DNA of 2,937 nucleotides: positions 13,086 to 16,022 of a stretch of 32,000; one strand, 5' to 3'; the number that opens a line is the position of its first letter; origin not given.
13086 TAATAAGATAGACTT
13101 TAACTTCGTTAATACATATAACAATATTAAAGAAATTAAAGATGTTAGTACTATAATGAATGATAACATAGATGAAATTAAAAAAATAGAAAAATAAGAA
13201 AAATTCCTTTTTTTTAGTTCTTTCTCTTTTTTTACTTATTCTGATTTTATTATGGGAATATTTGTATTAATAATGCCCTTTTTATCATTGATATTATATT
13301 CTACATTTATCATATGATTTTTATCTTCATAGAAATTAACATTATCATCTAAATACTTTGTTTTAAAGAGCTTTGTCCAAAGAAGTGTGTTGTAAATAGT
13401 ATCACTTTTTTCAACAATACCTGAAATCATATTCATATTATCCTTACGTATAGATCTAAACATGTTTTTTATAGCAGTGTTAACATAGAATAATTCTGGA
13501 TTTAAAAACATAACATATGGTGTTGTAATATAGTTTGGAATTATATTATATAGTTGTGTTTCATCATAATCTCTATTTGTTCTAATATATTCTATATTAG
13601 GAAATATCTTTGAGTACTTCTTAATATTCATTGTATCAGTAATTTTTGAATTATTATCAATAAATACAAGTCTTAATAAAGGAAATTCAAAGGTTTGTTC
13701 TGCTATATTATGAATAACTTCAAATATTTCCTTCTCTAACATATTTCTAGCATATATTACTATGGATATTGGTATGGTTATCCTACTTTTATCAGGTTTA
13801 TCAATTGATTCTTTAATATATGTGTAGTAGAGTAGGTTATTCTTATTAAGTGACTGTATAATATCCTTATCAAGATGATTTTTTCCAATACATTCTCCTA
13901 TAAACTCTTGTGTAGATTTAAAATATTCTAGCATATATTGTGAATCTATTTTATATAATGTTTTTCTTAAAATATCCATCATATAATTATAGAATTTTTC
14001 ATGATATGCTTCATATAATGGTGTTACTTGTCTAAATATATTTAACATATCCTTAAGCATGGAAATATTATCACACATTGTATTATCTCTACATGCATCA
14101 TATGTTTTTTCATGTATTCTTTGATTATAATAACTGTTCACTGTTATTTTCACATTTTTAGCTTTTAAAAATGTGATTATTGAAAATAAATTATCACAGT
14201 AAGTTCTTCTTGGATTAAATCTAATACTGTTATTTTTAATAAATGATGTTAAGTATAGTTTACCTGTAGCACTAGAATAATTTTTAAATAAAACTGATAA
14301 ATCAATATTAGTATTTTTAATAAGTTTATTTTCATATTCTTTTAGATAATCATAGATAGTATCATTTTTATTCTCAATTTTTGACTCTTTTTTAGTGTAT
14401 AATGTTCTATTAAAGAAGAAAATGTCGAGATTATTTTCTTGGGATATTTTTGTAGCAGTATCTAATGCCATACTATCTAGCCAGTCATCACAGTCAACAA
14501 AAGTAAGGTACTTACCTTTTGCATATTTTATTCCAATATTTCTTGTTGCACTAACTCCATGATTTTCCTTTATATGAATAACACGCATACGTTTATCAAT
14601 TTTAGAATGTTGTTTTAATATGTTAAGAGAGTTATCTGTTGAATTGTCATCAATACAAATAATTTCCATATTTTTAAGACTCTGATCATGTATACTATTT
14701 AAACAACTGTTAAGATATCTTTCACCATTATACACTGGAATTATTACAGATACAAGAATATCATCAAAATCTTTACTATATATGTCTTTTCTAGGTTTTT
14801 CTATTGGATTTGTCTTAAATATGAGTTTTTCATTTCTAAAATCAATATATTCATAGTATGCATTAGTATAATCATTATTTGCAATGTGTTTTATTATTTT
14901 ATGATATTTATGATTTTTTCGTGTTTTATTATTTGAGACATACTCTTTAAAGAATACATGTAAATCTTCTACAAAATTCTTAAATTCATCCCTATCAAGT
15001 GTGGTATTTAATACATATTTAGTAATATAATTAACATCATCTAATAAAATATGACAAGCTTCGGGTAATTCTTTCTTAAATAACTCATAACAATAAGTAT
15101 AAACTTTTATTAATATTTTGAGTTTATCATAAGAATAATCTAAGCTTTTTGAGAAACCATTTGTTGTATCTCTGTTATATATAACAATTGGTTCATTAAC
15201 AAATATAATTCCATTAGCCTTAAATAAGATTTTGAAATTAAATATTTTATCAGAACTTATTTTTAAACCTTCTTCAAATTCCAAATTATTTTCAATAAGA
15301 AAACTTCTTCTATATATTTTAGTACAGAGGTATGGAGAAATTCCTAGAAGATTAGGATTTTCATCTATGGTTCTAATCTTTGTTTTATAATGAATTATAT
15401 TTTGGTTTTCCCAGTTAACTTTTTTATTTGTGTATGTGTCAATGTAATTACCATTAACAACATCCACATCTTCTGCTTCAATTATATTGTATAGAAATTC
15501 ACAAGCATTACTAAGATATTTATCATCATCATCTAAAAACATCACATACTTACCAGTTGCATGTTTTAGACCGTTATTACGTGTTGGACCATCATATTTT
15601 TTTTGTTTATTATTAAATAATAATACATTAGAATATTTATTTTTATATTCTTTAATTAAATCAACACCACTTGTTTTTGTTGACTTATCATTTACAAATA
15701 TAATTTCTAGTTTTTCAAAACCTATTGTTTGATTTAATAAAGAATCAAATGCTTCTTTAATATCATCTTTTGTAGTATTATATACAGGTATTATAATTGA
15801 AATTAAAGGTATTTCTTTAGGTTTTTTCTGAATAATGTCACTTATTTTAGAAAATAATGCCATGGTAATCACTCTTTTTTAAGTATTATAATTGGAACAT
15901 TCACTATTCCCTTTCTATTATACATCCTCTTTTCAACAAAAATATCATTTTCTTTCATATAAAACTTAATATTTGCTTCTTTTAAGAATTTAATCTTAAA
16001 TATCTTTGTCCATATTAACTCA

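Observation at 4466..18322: Island of TM-less mega-glycosyltransferases with no export machinery, a coiled-coil protein and pseudo-GT modules: candidate cytoplasmic glycan assembly line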

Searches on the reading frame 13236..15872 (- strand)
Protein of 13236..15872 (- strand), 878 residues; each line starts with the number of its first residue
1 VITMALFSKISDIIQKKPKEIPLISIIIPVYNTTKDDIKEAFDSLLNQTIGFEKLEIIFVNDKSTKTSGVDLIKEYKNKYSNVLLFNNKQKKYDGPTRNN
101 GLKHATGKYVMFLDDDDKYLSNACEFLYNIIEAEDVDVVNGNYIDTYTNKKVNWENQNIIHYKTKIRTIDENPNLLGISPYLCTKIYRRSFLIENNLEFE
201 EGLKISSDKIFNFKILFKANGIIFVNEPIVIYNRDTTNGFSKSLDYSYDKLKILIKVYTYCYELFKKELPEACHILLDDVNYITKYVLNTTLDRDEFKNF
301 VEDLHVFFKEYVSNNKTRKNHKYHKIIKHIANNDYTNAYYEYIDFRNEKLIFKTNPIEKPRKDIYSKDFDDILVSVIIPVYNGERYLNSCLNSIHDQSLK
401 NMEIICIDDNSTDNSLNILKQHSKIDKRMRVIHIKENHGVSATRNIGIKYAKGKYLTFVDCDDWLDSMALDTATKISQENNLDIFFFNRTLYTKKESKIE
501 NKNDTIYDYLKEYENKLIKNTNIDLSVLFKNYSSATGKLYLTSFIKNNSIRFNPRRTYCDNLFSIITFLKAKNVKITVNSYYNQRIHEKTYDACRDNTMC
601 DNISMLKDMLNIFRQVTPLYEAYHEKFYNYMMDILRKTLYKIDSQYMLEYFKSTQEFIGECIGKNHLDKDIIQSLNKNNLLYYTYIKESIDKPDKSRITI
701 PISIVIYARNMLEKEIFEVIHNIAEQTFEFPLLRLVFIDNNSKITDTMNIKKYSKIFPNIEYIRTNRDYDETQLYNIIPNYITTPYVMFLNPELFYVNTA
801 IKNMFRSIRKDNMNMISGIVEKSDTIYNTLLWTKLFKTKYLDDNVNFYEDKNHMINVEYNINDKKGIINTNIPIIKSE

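Call 3: search_protein_families(library=pfam, proteins=[window:13236-15872:-], max_evalue=0.01)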
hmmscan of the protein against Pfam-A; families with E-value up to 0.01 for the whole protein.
window:13236-15872:- (878 aa): 5 families
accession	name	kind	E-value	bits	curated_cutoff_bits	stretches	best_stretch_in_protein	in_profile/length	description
PF00535.33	Glycos_transf_2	-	5.3e-71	238.4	23.3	3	375-512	1-138/168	Glycosyl transferase family 2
PF10111.15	Glyco_tranf_2_2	-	9.4e-20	71.7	27.3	2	375-483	1-112/276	Glycosyltransferase like family 2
PF13641.12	Glyco_tranf_2_3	-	1.6e-13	51.6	27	2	374-477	3-111/230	Glycosyltransferase like family 2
PF13704.12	Glyco_tranf_2_4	-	4.1e-05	24.4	27.5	1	385-466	5-85/98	Glycosyl transferase family 2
PF22838.1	COMMD8_HN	-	0.0044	17.9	27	0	266-321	6-64/90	COMMD8, helical N-terminal domain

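Call 12: find_related_loci(query=window:13236-15872:-, collection=genome_contigs, flank=10000)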
Query window:13236-15872:- (878 aa) in genome_contigs; peptide patterns used: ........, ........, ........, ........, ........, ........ (x = any residue, [..] = any of these).
111 stretches matched a pattern; 12 encode a relative of the query (tblastn E <= 1e-3); 12 distinct loci.
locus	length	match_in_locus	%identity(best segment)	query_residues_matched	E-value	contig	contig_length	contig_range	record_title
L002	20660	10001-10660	38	21-590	1e-36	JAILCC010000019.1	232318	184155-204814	MAG: bacterium isolate RUI575 k141_3638566_flag=0_multi=19.9983_len=232318, whole genome shotgun sequence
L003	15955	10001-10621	43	17-489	9e-29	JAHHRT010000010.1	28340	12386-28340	MAG: Oscillospiraceae bacterium isolate MAG037 MAG037_10, whole genome shotgun sequence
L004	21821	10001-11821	51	20-466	7e-28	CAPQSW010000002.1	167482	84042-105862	MAG TPA_asm: uncultured Lachnospiraceae bacterium isolate MGBC111686 genome assembly, contig: MGBC111686.2, whole genome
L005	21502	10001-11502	44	22-497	1e-27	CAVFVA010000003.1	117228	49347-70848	Clostridium sp. AF37-5 isolate H07648-L1_cleanbin_000001 genome assembly, contig: Spades_H07648-L1_contig_34, whole geno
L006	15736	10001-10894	30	5-664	1e-25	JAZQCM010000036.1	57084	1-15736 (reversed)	MAG: Clostridia bacterium isolate T1900044638_TS20190104.MAGScoT_cleanbin_000006 SGB_1206_k141_80403, whole genome shotg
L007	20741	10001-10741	53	24-466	5e-26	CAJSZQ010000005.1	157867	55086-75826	Lachnospiraceae bacterium isolate A75_68.CO.DSS genome assembly, contig: MGBC000083.5, whole genome shotgun sequence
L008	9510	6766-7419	39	20-498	1e-25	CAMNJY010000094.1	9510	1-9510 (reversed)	MAG: uncultured Prevotellaceae bacterium isolate SRR1206671_bin.117_metaWRAP_v1.3_MAG genome assembly, contig: NODE.2066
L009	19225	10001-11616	47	4-586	1e-24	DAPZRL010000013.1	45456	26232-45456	MAG TPA_asm: Candidatus Ruminococcus ruminiciens isolate MAG-GUT40852 NODE_347_length_45456_cov_4.617189, whole genome s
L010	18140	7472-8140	51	24-473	3e-24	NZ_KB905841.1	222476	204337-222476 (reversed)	Propionispira raffinosivorans DSM 20765 F606DRAFT_scaffold00003.3, whole genome shotgun sequence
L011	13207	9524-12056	40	24-482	6e-24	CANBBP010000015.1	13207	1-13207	MAG TPA_asm: uncultured Clostridia bacterium isolate SRR15322613_bin.3_metawrap_v1.3_MAG genome assembly, contig: NODE.7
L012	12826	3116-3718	34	23-558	2e-23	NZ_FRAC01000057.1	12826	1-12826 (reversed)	Anaerocolumna jejuensis DSM 15929, whole genome shotgun sequence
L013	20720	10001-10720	48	38-466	3e-20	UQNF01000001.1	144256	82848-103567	uncultured Clostridium sp. isolate UMGS453 genome assembly, contig: NODE_31_length_144256_cov_7.012302, whole genome sho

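Call 13: search_protein_families(library=ncbifam, proteins=[window:13236-15872:-], max_evalue=0.01)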
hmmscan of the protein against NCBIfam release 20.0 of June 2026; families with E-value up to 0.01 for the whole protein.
window:13236-15872:- (878 aa): 23 families
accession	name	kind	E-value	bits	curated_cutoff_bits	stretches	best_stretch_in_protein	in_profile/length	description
NF007482.0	PRK10073.1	equivalog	1.8e-59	201.4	423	2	373-630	7-260/334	glycosyltransferase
NF047683.1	TeichurnBiosyTuaG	equivalog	7.5e-40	137.2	400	2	373-524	7-155/252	teichuronic acid biosynthesis protein TuaG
TIGR03937.1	PgaC_IcaA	equivalog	2.8e-31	108.9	422.3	2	371-471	44-144/407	poly-beta-1,6-N-acetyl-D-glucosamine synthase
NF050050.1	ProtGlycPglI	equivalog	2e-29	103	500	2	22-132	2-109/306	GalNAc(5)-diNAcBac-PP-undecaprenol beta-1,3-glucosyltransferase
NF041875.1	EPS_EpsD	equivalog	1.2e-27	97.2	370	2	374-463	1-90/325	exopolysaccharide biosynthesis glycosyltransferase EpsD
NF053739.1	GlytfEpsEBac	equivalog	1.2e-25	90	450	2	374-464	3-94/265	glycosyltransferase EpsE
TIGR03111.1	glyc2_xrt_Gpos1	hypoth_equivalog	2e-25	89.5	363.95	2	374-514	51-191/439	TIGR03111 family XrtG-associated glycosyltransferase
TIGR03965.1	mycofact_glyco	equivalog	3.8e-22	78.8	280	2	374-462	76-164/467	mycofactocin biosynthesis glycosyltransferase MftF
NF038302.1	EPS_HpsE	equivalog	2.2e-21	76.1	300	2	374-480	3-114/307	hormogonium polysaccharide biosynthesis glycosyltransferase HpsE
TIGR04283.1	glyco_like_mftF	equivalog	1.4e-20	73.8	182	2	374-490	1-110/221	TIGR04283 family arsenosugar biosynthesis glycosyltransferase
NF041394.1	GtaseAglG_Halo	equivalog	6.8e-20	71.5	440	2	374-465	3-95/304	glucosyl-dolichyl phosphate glucuronosyltransferase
NF007453.0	PRK10018.1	equivalog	4.3e-19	69.2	382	2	370-471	4-105/280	colanic acid biosynthesis glycosyltransferase WcaA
TIGR04017.1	WcaA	equivalog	1.2e-17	64.4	495.75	2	370-467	3-100/279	colanic acid biosynthesis glycosyltransferase WcaA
NF038299.1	EPS_HpsN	equivalog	3.1e-17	62.5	425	2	373-481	2-110/317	hormogonium polysaccharide biosynthesis glycosyltransferase HpsN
NF047588.1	GlcsyltransPgfSStrep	equivalog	2.2e-15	56.7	500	2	373-462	2-95/308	glycosyltransferase PgfS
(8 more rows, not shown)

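Call 14: find_homologous_proteins(query=window:13236-15872:-, max_evalue=1e-10)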
Query window:13236-15872:- (878 aa): 1252 proteins with E <= 1e-10 among 8000 candidates; the best 120 are listed.
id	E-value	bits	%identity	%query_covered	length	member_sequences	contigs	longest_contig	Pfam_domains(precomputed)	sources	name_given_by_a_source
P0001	0.0e+0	1919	99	100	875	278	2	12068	PF10111.15,PF13641.13,PF00535.33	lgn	-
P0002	7.9e-298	1009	55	100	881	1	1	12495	PF10111.15,PF13641.13,PF00535.33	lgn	-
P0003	6.8e-235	800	47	100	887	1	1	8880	PF10111.15,PF13641.13,PF00535.33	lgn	-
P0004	5.4e-115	404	31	64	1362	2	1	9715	PF10111.15,PF13506.14,PF13641.13,PF00535.33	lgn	-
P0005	2.4e-107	378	28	63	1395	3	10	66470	PF10111.15,PF13506.14,PF13641.13,PF00535.33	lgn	-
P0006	4.3e-106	374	30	55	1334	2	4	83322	PF10111.15,PF13506.14,PF13641.13,PF00535.33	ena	-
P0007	3.9e-103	365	41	37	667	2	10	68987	PF10111.15,PF13641.13,PF00535.33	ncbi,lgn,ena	-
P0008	9.3e-103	363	33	37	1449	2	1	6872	PF10111.15,PF13506.14,PF13641.13,PF00535.33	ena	-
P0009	7.6e-102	360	29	55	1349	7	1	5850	PF10111.15,PF13506.14,PF13641.13,PF00535.33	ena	-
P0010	3.6e-100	355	32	51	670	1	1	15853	PF10111.15,PF13641.13,PF00535.33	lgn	-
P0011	3.7e-99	351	28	64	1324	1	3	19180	PF26898.1,PF10111.15,PF13506.14,PF13641.13,PF11316.15,PF00535.33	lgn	-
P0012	5.6e-99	351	32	51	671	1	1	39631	PF10111.15,PF13641.13,PF00535.33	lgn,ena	-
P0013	1.2e-96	343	30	64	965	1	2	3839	PF10111.15,PF13506.14,PF13641.13,PF00535.33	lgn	-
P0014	4.6e-91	325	24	91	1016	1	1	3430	PF10111.15,PF13506.14,PF13641.13,PF00535.33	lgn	-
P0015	1.1e-88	317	28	66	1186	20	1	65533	PF10111.15,PF13506.14,PF13641.13,PF00535.33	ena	-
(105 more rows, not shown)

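Call 16: find_encoding_contigs(protein=P0002, flank=10000, max_places=4)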
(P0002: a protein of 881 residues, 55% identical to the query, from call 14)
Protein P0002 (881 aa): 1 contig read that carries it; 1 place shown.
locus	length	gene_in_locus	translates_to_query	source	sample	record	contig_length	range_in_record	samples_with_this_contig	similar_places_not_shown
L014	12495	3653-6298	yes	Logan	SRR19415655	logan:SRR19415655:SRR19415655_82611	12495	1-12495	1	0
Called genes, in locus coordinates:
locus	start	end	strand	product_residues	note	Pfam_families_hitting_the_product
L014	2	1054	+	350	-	?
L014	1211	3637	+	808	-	PF00535:Glycos_transf_2, PF13641:Glyco_tranf_2_3, PF00535:Glycos_transf_2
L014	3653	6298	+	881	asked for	PF00535:Glycos_transf_2, PF10111:Glyco_tranf_2_2, PF00535:Glycos_transf_2, PF10111:Glyco_tranf_2_2, PF13641:Glyco_tranf_2_3, PF00535:Glycos_transf_2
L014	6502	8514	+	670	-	PF01702:TGT, PF17884:DUF5591 (faint), PF14810:TGT_C2, PF01472:PUA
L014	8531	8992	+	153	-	PF01948:PyrI, PF02748:PyrI_C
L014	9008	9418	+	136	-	PF01894:YjbQ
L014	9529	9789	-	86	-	-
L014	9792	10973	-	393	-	PF00248:Aldo_ket_red, PF13746:Fer4_18 (faint), PF12838:Fer4_7 (faint), PF14697:Fer4_21 (faint), PF13187:Fer4_9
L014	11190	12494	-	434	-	?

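Call 17: find_encoding_contigs(protein=P0003, flank=10000, max_places=4)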
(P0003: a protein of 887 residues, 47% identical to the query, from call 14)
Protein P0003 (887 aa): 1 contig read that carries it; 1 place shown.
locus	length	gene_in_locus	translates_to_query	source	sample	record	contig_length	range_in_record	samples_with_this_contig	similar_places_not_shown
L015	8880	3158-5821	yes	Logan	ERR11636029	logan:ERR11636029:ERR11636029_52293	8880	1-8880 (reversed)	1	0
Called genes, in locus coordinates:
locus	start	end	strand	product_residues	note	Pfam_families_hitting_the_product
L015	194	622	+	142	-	-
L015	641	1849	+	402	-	PF00535:Glycos_transf_2, PF10111:Glyco_tranf_2_2, PF13641:Glyco_tranf_2_3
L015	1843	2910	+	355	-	PF00535:Glycos_transf_2, PF10111:Glyco_tranf_2_2, PF13641:Glyco_tranf_2_3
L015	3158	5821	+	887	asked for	PF00535:Glycos_transf_2, PF13641:Glyco_tranf_2_3 (faint), PF00535:Glycos_transf_2, PF10111:Glyco_tranf_2_2, PF00535:Glycos_transf_2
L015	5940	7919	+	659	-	PF01702:TGT, PF14810:TGT_C2, PF01472:PUA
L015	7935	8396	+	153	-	PF01948:PyrI, PF02748:PyrI_C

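Call 18: find_encoding_contigs(protein=P0001, flank=10000, max_places=4)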
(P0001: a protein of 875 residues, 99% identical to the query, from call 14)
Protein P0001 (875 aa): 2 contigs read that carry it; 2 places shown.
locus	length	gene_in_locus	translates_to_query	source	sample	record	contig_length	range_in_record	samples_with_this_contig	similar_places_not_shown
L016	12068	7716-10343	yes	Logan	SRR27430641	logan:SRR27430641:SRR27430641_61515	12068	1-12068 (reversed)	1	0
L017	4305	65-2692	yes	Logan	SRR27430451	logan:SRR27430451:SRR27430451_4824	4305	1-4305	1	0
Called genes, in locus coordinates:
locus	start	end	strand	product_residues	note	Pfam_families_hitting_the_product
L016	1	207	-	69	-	?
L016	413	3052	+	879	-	PF00133:tRNA-synt_1, PF01406:tRNA-synt_1e (faint), PF09334:tRNA-synt_1g, PF13603:tRNA-synt_1_2 (weak), PF09334:tRNA-synt_1g (weak), PF08264:Anticodon_1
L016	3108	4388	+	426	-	PF00275:EPSP_synthase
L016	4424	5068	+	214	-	PF00730:HhH-GPD, PF00633:HHH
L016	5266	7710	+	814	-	PF00535:Glycos_transf_2, PF10111:Glyco_tranf_2_2, PF13641:Glyco_tranf_2_3, PF00535:Glycos_transf_2 (weak)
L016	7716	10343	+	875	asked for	PF00535:Glycos_transf_2, PF10111:Glyco_tranf_2_2, PF00535:Glycos_transf_2, PF10111:Glyco_tranf_2_2, PF13641:Glyco_tranf_2_3, PF00535:Glycos_transf_2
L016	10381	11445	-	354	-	-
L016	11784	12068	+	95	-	?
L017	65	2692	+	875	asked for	PF00535:Glycos_transf_2, PF10111:Glyco_tranf_2_2, PF00535:Glycos_transf_2, PF10111:Glyco_tranf_2_2, PF13641:Glyco_tranf_2_3, PF00535:Glycos_transf_2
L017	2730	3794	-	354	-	-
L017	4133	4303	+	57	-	?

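Call 31: search_solved_structures(query=window:13236-15872:-, max_evalue=0.001)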
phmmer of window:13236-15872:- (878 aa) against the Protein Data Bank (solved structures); distinct sequences matched with E-value up to 0.001: 28.
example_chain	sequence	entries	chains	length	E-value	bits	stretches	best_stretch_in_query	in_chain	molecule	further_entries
5hea_A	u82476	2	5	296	7.5e-29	103.8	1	373-587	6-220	Putative glycosyltransferase (GalT1)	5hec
2z87_A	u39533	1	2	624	8.9e-22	80.4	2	373-473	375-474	Chondroitin synthase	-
2z86_A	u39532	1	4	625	8.9e-22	80.4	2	373-473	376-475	Chondroitin synthase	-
5tze_C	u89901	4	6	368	5.4e-20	74.5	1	374-487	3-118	Glycosyl transferase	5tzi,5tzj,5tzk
5tz8_A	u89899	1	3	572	1.5e-19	73.1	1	374-486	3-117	Glycosyl transferase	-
3bcv_A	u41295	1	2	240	1.5e-19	73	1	374-584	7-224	Putative glycosyltransferase protein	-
8bz4_A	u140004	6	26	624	2.3e-17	65.8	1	16-268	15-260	Glycosyltransferase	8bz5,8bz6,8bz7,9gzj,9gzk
8bz8_A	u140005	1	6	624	4.8e-17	64.7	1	16-267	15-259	Glycosyltransferase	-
6h1j_A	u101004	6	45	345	9.6e-15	57.1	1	374-583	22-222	Probable ss-1,3-N-acetylglucosaminyltransferase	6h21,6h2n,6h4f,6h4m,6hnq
6p61_A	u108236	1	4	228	6.5e-13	51.1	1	374-503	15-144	Glycosyltransferase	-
8vh7_A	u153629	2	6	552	1.6e-11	46.5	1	371-475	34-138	Heparosan synthase B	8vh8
8viw_A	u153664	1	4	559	1.6e-11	46.4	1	371-475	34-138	Heparosan synthase B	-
3l7i_A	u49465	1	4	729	2.3e-11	46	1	375-648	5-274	Teichoic acid biosynthesis protein F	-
3l7m_A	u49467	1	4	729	2.3e-11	46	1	375-648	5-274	Teichoic acid biosynthesis protein F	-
3l7j_A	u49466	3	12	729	2.8e-11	45.7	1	375-648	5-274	Teichoic acid biosynthesis protein F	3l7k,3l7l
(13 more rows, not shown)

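Call 45: search_protein_families(library=pfam, max_evalue=0.01, proteins=[L015:194-622:+, L014:2-1054:+])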
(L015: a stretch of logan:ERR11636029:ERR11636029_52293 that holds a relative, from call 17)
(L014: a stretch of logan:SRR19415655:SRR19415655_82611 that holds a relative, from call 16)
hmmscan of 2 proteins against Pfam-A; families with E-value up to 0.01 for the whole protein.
L015:194-622:+ (142 aa): 2 families
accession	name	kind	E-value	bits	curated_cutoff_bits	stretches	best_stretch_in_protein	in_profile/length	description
PF16740.10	SKA2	-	0.002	18.3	30.1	1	38-136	7-102/110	Spindle and kinetochore-associated protein 2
PF07926.17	TPR_MLP1_2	-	0.0032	17.9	36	1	22-110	42-127/129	TPR/MLP1/MLP2-like protein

L014:2-1054:+ (350 aa): 2 families
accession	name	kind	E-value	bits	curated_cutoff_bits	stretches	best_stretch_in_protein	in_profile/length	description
PF13635.12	DUF4143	-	1.6e-29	103.1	28.1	1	126-289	3-159/160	Domain of unknown function (DUF4143)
PF13173.12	AAA_14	-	5.2e-05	23.7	27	1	2-57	72-127/129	AAA domain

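Call 51: predict_structure(alignment_id=A1)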
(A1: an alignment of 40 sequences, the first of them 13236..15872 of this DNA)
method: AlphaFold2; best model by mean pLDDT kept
length: 878 residues; sequences in the alignment: 40
mean_pLDDT: 82.9   pTM: 0.64
mean pLDDT of the five models: 82.9, 82.5, 82.2, 81.5, 80.7
residues with pLDDT >= 90: 333; 70-90: 410; 50-70: 88; < 50: 47
segments of 3 or more residues with pLDDT < 50: 11-18, 236-245, 351-365, 496-502
pLDDT, mean of each block of 10 residues (from residue 1): 52 48 94 89 97 97 88 96 93 89 97 95 98 97 88 77 88 87 96 95 81 94 94 60 54 85 92 91 83 83 90 89 84 85 70 36 48 95 85 88 94 88 84 88 93 96 90 95 89 54 63 77 69 85 96 77 84 87 74 73 87 79 83 90 88 93 89 90 90 64 88 86 88 90 67 86 86 83 90 85 86 80 66 87 76 74 54 69
secondary structure, 60 per line:
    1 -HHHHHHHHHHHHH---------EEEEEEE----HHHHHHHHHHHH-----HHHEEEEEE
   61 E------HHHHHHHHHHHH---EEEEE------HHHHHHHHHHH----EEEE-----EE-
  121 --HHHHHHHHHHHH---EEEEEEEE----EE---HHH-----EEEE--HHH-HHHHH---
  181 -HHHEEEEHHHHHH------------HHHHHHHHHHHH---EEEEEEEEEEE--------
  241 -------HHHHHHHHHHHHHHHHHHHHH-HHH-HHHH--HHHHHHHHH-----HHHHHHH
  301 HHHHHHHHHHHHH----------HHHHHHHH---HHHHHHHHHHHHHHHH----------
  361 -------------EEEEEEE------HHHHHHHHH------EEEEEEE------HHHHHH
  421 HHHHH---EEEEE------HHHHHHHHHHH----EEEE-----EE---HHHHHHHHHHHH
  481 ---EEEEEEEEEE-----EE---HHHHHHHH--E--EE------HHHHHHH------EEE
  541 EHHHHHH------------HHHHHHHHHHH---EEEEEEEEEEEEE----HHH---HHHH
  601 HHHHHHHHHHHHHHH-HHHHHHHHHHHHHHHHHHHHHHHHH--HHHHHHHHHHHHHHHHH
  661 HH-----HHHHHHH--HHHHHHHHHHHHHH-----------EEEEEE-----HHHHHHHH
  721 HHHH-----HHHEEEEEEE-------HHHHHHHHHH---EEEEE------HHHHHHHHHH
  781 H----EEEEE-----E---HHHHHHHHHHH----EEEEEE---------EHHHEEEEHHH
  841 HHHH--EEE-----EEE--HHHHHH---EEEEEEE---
elements in order (helices of 4 or more, strands of 3 or more residues): H2-14 E24-30 H35-46 E55-61 H68-79 E83-87 H94-104 E109-112 H123-134 E138-145 E163-166 H173-177 E185-188 H189-194 H207-218 E222-232 H248-268 H274-277 H280-288 H294-313 H324-331 H335-350 E374-380 H387-395 E402-408 H415-425 E429-433 H440-450 E455-458 H469-480 E484-493 H504-511 H525-531 E538-541 H542-547 H560-570 E574-586 H597-615 H617-641 H644-662 H668-674 H677-690 E702-707 H713-724 E733-739 H747-756 E760-764 H771-781 E786-790 H800-810 E815-820 E834-837 H838-844 E847-849 E855-857 H860-865 E869-875
